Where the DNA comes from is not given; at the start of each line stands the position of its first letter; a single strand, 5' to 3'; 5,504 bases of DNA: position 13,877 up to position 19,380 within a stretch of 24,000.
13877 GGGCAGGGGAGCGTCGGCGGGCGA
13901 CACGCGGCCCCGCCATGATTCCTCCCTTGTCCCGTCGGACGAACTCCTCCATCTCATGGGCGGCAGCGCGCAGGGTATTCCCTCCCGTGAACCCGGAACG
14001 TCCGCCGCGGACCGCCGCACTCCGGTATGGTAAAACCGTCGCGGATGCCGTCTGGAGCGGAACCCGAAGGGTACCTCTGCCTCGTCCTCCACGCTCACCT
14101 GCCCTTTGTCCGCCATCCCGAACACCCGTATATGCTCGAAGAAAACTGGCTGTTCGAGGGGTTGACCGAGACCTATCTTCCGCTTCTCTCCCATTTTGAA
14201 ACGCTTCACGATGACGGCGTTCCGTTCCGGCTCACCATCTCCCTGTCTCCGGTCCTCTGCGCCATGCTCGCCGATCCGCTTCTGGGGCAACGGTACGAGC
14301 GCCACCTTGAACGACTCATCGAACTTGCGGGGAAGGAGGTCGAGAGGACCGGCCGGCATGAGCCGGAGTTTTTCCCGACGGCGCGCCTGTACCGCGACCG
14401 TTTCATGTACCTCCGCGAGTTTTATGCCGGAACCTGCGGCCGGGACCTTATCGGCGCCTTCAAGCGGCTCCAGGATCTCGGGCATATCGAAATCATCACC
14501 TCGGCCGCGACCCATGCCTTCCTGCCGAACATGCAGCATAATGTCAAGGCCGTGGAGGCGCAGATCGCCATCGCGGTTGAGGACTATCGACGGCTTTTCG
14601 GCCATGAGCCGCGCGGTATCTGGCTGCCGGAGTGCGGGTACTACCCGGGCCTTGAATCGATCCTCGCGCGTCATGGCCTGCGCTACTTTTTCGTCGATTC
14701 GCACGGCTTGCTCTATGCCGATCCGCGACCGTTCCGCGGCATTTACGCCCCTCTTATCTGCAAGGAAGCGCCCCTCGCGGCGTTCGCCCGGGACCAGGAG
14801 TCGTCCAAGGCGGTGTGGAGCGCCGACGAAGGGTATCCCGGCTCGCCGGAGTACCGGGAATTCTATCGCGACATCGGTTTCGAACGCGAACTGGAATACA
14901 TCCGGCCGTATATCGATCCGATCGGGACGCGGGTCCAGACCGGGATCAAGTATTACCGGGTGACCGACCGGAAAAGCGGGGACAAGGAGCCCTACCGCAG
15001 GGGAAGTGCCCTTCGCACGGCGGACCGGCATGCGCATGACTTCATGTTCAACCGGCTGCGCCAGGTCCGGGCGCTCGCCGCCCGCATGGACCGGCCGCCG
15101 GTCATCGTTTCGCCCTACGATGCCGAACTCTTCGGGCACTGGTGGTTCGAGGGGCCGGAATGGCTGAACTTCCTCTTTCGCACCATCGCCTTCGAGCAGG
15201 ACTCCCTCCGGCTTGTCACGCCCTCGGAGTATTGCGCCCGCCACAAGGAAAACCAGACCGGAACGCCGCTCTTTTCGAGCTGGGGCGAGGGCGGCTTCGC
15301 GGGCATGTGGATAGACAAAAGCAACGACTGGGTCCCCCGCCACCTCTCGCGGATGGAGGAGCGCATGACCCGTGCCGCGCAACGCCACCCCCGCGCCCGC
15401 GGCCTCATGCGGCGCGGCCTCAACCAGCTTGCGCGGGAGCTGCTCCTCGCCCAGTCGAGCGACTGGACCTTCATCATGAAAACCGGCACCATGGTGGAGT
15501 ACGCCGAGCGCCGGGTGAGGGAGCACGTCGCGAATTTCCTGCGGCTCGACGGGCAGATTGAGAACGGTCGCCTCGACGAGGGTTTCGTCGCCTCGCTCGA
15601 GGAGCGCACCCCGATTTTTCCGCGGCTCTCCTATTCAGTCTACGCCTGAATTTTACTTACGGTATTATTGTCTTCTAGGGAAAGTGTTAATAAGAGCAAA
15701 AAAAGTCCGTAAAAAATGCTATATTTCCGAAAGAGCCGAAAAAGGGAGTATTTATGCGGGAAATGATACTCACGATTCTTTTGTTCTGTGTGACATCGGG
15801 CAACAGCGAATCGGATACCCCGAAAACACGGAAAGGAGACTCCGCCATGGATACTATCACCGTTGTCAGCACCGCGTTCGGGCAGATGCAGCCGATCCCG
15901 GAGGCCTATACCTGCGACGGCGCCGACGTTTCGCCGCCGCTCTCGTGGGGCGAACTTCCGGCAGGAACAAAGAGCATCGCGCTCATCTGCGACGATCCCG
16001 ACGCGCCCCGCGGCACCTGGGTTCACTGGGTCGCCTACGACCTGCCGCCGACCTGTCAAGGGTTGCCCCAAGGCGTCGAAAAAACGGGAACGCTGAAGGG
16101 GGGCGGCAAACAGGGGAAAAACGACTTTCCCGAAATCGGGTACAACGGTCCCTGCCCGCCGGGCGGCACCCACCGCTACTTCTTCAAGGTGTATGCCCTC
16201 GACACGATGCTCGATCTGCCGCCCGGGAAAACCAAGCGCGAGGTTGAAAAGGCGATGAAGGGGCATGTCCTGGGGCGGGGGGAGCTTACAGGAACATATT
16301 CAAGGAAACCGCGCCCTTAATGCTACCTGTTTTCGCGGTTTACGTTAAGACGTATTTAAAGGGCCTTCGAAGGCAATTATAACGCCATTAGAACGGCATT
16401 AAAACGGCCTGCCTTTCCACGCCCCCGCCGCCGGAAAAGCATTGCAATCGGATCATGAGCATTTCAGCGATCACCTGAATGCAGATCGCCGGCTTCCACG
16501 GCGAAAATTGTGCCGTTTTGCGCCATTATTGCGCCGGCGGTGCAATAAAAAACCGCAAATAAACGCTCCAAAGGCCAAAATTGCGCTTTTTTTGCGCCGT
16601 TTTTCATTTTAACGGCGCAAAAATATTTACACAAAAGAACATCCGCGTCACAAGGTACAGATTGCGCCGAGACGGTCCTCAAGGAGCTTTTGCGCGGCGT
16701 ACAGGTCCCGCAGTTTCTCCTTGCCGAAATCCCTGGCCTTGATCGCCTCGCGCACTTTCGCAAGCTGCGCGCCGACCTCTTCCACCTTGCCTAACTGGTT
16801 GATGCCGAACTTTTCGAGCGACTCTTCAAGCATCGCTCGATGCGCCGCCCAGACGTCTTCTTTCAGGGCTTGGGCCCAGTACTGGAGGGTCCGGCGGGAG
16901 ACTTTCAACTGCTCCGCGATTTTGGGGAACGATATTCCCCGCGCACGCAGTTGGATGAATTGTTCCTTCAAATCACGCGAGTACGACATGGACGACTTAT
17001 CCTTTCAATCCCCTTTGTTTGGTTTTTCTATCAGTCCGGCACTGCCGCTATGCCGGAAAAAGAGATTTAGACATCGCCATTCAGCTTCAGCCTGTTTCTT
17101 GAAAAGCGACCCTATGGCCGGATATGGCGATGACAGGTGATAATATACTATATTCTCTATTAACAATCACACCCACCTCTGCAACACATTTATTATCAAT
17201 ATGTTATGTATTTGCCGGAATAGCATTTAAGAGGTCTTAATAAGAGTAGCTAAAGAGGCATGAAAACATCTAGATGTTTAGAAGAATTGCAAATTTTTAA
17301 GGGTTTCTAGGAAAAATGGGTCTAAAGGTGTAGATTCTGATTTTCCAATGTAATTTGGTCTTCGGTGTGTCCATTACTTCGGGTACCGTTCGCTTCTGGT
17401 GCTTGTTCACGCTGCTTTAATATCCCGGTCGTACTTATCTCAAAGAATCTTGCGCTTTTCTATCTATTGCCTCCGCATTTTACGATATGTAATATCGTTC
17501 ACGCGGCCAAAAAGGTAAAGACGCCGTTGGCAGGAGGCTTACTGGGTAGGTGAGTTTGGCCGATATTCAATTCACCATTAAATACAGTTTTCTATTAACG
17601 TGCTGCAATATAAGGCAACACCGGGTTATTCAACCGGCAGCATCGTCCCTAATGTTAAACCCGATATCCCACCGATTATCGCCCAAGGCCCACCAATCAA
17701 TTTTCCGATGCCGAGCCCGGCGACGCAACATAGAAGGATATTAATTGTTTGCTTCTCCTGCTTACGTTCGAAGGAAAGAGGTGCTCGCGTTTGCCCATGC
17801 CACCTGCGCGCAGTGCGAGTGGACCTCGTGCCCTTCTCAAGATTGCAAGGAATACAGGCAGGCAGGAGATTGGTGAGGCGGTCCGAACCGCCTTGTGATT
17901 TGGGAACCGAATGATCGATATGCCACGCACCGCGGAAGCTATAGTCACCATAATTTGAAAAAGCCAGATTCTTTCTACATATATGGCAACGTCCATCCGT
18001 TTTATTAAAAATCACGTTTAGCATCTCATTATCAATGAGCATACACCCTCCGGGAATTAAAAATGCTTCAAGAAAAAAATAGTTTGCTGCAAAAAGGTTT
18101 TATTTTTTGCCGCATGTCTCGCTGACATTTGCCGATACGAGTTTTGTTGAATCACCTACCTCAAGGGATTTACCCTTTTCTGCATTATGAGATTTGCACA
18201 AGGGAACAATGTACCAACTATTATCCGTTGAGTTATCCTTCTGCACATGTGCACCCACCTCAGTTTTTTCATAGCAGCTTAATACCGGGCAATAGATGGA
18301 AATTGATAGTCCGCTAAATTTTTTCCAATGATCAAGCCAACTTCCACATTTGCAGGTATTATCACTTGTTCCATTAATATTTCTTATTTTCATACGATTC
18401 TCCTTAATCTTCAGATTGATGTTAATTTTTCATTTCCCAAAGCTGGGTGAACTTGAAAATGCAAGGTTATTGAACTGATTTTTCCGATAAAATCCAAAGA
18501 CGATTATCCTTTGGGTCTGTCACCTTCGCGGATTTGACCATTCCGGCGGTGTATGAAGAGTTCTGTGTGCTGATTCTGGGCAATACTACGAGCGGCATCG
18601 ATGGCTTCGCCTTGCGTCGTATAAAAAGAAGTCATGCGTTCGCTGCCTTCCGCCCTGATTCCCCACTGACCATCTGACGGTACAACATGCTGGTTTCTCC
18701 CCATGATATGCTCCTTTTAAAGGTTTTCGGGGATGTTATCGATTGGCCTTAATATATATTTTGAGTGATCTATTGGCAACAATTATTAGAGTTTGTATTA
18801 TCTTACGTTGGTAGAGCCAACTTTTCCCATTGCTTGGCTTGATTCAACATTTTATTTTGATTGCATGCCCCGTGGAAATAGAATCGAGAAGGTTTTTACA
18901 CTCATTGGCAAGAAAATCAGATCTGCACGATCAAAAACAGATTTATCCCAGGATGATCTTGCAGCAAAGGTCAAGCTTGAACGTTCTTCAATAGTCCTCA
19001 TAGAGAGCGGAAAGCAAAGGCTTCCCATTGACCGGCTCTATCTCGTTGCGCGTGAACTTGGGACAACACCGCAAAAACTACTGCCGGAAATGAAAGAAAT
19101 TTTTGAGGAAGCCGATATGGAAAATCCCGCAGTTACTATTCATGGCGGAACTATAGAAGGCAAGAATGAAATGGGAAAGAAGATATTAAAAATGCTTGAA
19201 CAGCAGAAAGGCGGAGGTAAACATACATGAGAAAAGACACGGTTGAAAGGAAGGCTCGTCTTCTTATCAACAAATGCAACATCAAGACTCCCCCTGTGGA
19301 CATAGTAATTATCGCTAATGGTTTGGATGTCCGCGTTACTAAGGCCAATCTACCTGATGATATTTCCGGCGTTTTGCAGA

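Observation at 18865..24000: Candidate regulated, methylation-linked defence operon: XRE - ImmA/IrrE - Mod-like MTase - PHP/ABC-ATPase, with no Res helicase in view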

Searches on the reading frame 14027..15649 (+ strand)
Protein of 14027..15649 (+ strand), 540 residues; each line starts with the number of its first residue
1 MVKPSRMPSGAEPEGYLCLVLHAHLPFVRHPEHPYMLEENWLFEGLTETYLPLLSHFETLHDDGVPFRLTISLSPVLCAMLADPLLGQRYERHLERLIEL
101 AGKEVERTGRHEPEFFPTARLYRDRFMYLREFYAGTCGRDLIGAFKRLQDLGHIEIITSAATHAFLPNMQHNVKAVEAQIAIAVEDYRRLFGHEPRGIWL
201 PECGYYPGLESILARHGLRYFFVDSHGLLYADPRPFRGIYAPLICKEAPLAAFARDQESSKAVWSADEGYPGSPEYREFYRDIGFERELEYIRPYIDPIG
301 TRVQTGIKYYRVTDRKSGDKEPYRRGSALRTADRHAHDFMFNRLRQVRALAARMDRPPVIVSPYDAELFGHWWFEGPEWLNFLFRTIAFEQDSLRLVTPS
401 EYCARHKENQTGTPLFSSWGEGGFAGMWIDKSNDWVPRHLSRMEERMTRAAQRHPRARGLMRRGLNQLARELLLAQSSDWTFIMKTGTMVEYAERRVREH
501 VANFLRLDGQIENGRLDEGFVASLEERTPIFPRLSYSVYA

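Call 48: search_protein_families(library=pfam, proteins=[window:14027-15649:+], max_evalue=0.001)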
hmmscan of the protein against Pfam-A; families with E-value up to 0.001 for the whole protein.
window:14027-15649:+ (540 aa): 2 families
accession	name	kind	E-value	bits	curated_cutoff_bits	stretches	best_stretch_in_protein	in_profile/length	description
PF03065.20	Glyco_hydro_57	-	9.1e-38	130.6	21.2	1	19-410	2-286/291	Glycosyl hydrolase family 57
PF09210.16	BE_C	-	2.4e-35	121.4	25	1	439-539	1-101/101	1,4-alpha-glucan branching enzyme, C-terminal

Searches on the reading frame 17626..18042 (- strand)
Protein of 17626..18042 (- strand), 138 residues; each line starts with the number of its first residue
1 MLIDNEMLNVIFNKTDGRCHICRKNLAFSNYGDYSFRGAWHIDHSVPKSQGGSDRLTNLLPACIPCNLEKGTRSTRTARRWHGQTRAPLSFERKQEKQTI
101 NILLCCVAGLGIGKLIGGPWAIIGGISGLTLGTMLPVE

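Call 48: search_protein_families(library=pfam, proteins=[window:17626-18042:-], max_evalue=0.001)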
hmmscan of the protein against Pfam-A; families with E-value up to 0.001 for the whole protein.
window:17626-18042:- (138 aa): 2 families
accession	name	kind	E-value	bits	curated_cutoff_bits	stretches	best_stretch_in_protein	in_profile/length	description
PF01844.29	HNH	-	3.4e-09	37.2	21.4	1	19-73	1-47/47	HNH endonuclease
PF14279.12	HNH_5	-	6.3e-07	29.7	27.5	1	40-81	13-54/56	HNH endonuclease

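Call 61: search_protein_families(library=ncbifam, proteins=[window:17626-18042:-], max_evalue=0.001)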
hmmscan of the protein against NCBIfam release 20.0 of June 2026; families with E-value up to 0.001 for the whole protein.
window:17626-18042:- (138 aa): 2 families
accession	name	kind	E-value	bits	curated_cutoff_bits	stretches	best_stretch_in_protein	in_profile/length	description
NF040563.1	guided_IscB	equivalog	1.3e-08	34.3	175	1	6-82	182-254/314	RNA-guided endonuclease IscB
NF049971.1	CRISPR_Cas9d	exception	1.6e-06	27.1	375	1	12-73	541-596/986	type II CRISPR RNA-guided endonuclease Cas9d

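Call 62: search_protein_families(library=padloc, proteins=[window:17626-18042:-], max_evalue=0.001)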
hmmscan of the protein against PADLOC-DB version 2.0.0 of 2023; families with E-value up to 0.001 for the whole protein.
window:17626-18042:- (138 aa): 5 families
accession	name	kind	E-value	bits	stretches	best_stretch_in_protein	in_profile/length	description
PDLC00315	PtuB1|PtuB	-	3.5e-05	21.7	1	29-78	33-84/227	Unknown function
PDLC00345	PtuB1|PtuB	-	7.5e-05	20.3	1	9-76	44-107/223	Unknown function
PDLC00337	PtuB1|PtuB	-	0.00035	18.5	1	8-75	48-109/216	Unknown function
PDLC00325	PtuB1|PtuB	-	0.00042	18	1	13-78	48-109/213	Unknown function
PDLC04264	PDC-M01B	-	0.00071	17.4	0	38-78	110-152/282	-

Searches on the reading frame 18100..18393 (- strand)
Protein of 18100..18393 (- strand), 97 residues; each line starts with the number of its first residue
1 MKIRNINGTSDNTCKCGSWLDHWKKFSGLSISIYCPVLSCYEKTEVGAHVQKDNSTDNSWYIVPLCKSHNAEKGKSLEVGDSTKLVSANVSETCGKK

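Call 48: search_protein_families(library=pfam, proteins=[window:18100-18393:-], max_evalue=0.001)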
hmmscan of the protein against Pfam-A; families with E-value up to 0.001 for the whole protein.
window:18100-18393:- (97 aa): 0 families

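Call 61: search_protein_families(library=ncbifam, proteins=[window:18100-18393:-], max_evalue=0.001)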
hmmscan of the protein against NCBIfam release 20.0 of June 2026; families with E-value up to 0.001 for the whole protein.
window:18100-18393:- (97 aa): 0 families

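Call 62: search_protein_families(library=padloc, proteins=[window:18100-18393:-], max_evalue=0.001)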
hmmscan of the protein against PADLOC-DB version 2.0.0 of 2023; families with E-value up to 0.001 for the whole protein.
window:18100-18393:- (97 aa): 0 families

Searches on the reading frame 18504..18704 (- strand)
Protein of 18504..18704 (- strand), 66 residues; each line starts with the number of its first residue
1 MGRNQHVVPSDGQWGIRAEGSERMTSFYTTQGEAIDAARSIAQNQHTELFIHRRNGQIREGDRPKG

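Call 48: search_protein_families(library=pfam, proteins=[window:18504-18704:-], max_evalue=0.001)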
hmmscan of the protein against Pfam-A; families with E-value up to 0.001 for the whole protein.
window:18504-18704:- (66 aa): 1 family
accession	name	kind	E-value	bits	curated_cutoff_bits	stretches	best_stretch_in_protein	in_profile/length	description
PF09954.14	DUF2188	-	5.6e-22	78.1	22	1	5-61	1-59/62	Uncharacterized protein conserved in bacteria (DUF2188)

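Call 62: search_protein_families(library=padloc, proteins=[window:18504-18704:-], max_evalue=0.001)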
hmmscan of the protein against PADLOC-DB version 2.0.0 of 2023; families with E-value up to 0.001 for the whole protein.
window:18504-18704:- (66 aa): 2 families
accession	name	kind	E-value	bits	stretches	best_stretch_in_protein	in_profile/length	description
PDLC04942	PDC-S16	-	1.5e-26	90.9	1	1-62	1-64/75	-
PDLC04941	PDC-S16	-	2e-25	87.4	1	1-62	1-64/75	-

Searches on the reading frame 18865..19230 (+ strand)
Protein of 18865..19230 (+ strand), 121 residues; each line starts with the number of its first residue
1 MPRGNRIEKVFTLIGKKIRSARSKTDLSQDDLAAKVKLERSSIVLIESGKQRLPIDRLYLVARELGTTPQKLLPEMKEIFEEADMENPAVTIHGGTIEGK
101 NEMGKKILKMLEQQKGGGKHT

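Call 6: search_protein_families(library=pfam, proteins=[window:18865-19230:+], max_evalue=0.01)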
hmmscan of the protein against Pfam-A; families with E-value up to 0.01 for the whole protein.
window:18865-19230:+ (121 aa): 5 families
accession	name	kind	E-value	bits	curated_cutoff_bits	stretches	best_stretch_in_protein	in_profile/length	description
PF12844.13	HTH_19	-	9.3e-10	38.7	30.2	1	15-73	1-59/64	Helix-turn-helix domain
PF01381.28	HTH_3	-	4.5e-08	33.4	23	1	18-72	1-55/55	Helix-turn-helix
PF13560.12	HTH_31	-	4.5e-05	24.1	27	1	15-69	3-58/64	Helix-turn-helix domain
PF13443.12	HTH_26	-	0.0046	17.6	22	1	18-73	2-58/63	Cro/C1-type HTH DNA-binding domain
PF13744.12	HTH_37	-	0.0078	16.4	27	0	15-67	20-73/80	Helix-turn-helix domain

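Call 7: search_protein_families(library=padloc, proteins=[window:18865-19230:+], max_evalue=0.01)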
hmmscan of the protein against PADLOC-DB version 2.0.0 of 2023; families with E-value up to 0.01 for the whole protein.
window:18865-19230:+ (121 aa): 13 families
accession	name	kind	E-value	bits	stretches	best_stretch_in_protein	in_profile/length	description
PDLC03665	Control_protein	-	9.2e-12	43.1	1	13-74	8-70/77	control protein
PDLC04142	capH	-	1.3e-11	43.4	1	12-86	5-74/103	capH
PDLC02926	HTH_VI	-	1.2e-08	33.1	1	14-73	2-61/92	-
PDLC03952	RmrA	-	2.8e-06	24.4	1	9-73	18-82/395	-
PDLC04775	PDC-M69A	-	5.6e-06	24.8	1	9-84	3-78/113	-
PDLC03666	Control_protein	-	4.4e-05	21.9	1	14-54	7-47/77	control protein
PDLC03668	Control_protein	-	0.00039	18.9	1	14-66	12-61/79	control protein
PDLC03671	Control_protein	-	0.0004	18.6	1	13-73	14-74/84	control protein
PDLC03949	RmrA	-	0.0025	14.8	1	16-70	5-59/363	-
PDLC03947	RmrA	-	0.003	14.4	1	6-58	4-56/383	-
PDLC03954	RmrA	-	0.0039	14.2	1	9-75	6-72/380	-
PDLC03664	Control_protein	-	0.0055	15.1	1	14-72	14-72/74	control protein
PDLC03953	RmrA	-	0.0068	13.7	1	14-67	6-59/373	-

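Call 8: search_protein_families(library=ncbifam, proteins=[window:18865-19230:+], max_evalue=0.01)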
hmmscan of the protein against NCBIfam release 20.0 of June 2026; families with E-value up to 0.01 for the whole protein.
window:18865-19230:+ (121 aa): 6 families
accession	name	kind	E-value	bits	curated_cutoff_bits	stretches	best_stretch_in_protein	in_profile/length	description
NF047948.1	male_kill_WMK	equivalog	8e-10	38.6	300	1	14-86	6-78/300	WO male-killing family protein Wmk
TIGR03070.1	couple_hipB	subfamily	8.3e-10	38.5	71.65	1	14-67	3-56/58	type II toxin-antitoxin system Y4mF family antitoxin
NF006015.0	PRK08154.1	subfamily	1.4e-05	24.4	204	1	8-81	25-98/314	anaerobic benzoate catabolism transcriptional regulator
TIGR00270.2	TIGR00270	equivalog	2.6e-05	24.1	110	1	15-50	77-112/159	multiprotein bridging factor aMBF1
NF041951.1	phage_RstR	subfamily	0.00016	21.9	80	1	14-80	3-69/108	RstR family transcriptional repressor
NF007257.0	PRK09706.1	subfamily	0.00039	20.2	101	1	13-73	5-65/135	transcriptional repressor DicA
